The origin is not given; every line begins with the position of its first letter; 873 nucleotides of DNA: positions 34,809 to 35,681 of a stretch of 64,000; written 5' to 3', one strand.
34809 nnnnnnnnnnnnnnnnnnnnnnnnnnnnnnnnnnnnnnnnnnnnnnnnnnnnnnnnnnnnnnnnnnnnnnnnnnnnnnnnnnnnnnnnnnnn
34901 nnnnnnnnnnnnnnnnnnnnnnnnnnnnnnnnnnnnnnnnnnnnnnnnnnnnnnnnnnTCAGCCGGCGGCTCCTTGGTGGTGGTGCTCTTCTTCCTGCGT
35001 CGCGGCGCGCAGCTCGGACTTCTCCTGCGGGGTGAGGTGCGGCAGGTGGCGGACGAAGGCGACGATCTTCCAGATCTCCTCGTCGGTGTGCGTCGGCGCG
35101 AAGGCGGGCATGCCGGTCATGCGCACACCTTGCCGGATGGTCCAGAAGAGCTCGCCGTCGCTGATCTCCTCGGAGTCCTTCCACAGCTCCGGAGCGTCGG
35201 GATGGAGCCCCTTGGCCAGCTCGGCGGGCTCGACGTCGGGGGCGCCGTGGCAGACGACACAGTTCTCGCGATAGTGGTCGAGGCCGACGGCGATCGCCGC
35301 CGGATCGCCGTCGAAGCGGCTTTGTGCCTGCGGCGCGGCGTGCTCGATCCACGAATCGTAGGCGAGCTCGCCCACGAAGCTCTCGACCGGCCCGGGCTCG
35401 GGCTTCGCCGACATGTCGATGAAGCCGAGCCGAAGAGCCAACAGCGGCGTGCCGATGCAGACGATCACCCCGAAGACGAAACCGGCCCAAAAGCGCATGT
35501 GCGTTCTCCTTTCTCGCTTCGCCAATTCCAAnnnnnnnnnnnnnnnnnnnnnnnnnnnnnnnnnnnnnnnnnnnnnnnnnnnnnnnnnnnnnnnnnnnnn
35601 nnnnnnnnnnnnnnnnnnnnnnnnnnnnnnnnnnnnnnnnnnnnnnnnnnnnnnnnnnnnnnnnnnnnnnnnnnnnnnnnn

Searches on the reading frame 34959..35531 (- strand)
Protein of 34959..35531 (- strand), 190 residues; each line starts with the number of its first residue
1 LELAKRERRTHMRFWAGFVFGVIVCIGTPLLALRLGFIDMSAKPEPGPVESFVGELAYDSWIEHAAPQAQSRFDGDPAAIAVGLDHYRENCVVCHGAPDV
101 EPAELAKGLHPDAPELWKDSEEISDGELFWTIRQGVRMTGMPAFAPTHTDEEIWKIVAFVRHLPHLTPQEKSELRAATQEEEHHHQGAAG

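Call 49: search_protein_families(library=pfam, max_evalue=0.00001, proteins=[window:34959-35531:-])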
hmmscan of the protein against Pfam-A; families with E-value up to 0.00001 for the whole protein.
window:34959-35531:- (190 aa): 2 families
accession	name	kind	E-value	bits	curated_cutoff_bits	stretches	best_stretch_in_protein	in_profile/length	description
PF13442.11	Cytochrome_CBB3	-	3.8e-14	53.2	27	1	79-160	2-68/68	Cytochrome C oxidase, cbb3-type, subunit III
PF00034.26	Cytochrom_C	-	6.7e-07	31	21.3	1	83-163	4-89/90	Cytochrome c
